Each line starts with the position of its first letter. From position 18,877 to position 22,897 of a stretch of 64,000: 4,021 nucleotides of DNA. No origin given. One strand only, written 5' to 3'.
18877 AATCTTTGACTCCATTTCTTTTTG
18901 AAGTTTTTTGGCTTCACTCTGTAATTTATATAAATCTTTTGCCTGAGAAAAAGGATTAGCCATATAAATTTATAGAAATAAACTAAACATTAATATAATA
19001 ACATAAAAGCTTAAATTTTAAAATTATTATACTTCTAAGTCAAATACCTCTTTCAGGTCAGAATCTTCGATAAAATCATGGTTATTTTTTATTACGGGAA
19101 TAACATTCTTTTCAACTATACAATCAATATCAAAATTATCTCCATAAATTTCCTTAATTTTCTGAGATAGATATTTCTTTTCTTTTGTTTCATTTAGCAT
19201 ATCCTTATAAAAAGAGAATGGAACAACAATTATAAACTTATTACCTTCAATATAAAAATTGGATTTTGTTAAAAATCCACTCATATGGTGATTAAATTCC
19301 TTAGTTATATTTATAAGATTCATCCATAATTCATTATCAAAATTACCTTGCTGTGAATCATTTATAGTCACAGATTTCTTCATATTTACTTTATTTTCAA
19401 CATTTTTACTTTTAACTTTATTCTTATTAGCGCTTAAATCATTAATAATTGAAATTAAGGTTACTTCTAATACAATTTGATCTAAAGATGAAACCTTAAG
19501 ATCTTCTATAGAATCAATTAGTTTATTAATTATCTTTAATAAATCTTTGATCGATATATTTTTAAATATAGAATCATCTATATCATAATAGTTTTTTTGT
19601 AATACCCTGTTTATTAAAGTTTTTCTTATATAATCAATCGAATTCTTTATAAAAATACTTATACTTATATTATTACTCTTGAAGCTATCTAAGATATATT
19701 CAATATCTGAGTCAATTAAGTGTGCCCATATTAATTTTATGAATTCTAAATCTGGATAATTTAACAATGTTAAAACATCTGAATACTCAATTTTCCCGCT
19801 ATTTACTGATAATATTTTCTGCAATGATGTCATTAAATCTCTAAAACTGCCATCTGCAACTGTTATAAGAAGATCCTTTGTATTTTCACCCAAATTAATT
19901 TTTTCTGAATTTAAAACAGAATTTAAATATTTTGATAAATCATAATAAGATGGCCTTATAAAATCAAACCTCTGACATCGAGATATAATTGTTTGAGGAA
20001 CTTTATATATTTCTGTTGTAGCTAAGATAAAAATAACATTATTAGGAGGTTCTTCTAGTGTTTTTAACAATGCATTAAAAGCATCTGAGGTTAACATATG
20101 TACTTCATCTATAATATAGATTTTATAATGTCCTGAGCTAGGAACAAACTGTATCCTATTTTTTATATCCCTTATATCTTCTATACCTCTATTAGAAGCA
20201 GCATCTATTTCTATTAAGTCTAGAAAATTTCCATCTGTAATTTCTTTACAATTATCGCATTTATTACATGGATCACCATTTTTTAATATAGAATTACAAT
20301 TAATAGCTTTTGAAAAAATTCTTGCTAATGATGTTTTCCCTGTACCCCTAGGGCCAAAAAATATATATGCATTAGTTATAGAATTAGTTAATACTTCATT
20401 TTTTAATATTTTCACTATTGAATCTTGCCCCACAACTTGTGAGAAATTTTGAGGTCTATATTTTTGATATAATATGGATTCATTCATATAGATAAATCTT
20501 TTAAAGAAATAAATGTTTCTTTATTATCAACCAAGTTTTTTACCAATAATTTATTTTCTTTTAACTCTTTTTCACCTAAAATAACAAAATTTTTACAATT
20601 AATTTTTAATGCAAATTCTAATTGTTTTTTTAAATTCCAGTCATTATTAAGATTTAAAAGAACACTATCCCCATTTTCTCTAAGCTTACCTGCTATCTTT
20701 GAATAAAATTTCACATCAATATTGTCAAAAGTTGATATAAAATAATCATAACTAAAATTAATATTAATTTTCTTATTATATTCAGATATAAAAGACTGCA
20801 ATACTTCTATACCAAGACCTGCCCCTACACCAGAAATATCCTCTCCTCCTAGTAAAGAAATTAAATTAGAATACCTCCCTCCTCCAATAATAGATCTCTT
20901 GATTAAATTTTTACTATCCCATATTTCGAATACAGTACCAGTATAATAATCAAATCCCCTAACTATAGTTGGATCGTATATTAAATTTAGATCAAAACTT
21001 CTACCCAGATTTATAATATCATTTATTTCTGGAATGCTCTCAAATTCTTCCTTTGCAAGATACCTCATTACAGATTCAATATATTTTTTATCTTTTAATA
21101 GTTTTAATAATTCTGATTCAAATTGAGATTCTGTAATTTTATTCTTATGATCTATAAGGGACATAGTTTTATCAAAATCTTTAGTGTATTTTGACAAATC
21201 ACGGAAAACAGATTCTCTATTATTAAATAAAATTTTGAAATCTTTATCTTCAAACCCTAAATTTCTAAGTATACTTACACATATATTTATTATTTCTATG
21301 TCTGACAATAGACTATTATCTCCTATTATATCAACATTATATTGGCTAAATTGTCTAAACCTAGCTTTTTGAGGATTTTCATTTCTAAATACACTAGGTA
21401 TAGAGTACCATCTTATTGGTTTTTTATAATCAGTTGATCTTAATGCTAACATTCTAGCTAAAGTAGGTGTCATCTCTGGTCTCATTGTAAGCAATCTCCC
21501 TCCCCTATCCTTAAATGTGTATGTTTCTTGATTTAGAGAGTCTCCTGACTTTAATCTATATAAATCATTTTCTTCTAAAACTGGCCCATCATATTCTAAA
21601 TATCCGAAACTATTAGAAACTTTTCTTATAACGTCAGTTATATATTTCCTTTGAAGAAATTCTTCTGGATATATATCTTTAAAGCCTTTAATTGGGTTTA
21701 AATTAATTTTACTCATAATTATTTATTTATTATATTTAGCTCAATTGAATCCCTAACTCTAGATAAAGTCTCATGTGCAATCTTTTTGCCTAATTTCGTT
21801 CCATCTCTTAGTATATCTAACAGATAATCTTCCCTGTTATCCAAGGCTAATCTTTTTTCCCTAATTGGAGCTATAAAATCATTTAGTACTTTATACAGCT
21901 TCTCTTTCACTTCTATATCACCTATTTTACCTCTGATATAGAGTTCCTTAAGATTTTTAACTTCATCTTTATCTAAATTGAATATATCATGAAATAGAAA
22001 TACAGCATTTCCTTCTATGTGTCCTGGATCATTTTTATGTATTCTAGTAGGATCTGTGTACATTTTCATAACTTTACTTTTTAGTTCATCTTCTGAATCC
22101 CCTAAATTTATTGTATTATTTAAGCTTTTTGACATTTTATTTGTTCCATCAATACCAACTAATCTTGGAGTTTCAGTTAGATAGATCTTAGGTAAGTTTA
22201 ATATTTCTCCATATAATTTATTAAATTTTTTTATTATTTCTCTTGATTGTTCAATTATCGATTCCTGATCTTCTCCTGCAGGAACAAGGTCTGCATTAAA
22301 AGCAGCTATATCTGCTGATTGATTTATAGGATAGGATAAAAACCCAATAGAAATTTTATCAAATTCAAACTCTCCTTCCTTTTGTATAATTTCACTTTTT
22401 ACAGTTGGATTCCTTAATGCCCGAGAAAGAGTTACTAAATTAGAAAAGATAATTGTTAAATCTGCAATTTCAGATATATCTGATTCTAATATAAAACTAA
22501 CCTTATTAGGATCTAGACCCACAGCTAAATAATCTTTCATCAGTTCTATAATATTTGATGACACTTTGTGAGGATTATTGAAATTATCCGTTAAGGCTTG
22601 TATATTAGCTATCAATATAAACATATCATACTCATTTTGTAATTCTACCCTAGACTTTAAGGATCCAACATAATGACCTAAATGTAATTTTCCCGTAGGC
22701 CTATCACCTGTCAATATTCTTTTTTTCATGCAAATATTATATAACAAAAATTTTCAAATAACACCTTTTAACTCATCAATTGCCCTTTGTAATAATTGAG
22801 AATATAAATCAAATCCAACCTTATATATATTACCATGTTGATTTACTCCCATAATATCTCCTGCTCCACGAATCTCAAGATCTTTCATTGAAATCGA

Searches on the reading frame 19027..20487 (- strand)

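Call 9: search_protein_families(library=pfam, proteins=[window:19027-20487:-], max_evalue=0.001)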
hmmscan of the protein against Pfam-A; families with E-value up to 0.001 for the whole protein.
window:19027-20487:- (486 aa): 6 families
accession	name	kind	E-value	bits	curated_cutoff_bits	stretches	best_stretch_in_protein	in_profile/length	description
PF13177.12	DNA_pol3_delta2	-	1.2e-44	152.6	27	1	21-176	2-157/161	DNA polymerase III, delta subunit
PF00004.35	AAA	-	3.6e-14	53.8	21.2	1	42-174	2-126/131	ATPase family associated with various cellular activities (AAA)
PF07728.20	AAA_5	-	5.6e-07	30.1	22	1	42-146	3-92/139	AAA domain (dynein-related subfamily)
PF11490.13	DNA_pol3_a_NII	-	3.6e-05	24.1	26.3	1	388-460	3-74/117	DNA polymerase III polC-type N-terminus II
PF13401.12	AAA_22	-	4.7e-05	24.2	27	1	41-158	8-123/130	AAA domain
PF05496.18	RuvB_N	-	8.4e-05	22.8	27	0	11-69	2-64/159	Holliday junction DNA helicase RuvB P-loop domain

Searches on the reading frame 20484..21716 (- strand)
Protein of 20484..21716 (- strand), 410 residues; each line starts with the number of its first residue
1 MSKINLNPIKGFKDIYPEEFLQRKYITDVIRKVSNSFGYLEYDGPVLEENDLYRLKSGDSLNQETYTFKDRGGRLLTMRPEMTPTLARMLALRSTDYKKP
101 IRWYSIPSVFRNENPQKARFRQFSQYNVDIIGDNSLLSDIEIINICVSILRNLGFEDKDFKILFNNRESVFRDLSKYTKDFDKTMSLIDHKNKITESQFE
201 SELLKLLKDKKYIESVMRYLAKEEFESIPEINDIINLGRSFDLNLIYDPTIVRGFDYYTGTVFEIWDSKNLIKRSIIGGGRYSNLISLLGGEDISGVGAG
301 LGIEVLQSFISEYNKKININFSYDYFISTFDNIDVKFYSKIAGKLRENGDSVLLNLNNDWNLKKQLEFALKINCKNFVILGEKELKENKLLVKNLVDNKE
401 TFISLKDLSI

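Call 9: search_protein_families(library=pfam, proteins=[window:20484-21716:-], max_evalue=0.001)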
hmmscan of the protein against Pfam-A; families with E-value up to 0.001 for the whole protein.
window:20484-21716:- (410 aa): 4 families
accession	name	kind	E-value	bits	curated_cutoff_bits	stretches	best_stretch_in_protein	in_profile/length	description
PF13393.11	tRNA-synt_His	-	2.2e-39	135.9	25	1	11-304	1-306/308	Histidyl-tRNA synthetase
PF00587.30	tRNA-synt_2b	-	3.7e-09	37.3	29.3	1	66-269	1-124/179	tRNA synthetase class II core domain (G, H, P, S and T)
PF01409.25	tRNA-synt_2d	-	3.8e-07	30.3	19.8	1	63-156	65-157/246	tRNA synthetases class II core domain (F)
PF03129.25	HGTP_anticodon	-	0.00017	22.1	21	1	337-407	17-86/94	Anticodon binding domain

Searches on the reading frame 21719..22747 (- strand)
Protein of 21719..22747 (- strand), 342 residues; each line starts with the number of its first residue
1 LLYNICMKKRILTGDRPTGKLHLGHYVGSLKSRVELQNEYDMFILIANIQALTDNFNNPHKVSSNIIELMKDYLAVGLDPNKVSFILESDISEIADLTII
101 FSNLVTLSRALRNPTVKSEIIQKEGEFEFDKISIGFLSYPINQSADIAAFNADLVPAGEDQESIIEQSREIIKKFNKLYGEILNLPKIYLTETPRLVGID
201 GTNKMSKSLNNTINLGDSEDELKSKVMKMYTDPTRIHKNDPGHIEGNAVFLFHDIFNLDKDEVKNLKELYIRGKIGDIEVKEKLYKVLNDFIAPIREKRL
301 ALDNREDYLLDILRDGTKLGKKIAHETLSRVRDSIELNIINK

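Call 8: search_protein_families(library=pfam, proteins=[window:21719-22747:-], max_evalue=0.001)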
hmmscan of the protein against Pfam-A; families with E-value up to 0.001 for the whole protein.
window:21719-22747:- (342 aa): 1 family
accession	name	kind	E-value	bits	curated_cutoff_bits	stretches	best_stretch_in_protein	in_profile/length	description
PF00579.31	tRNA-synt_1b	-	3e-57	194.6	21.1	1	10-291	7-290/292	tRNA synthetases class I (W and Y)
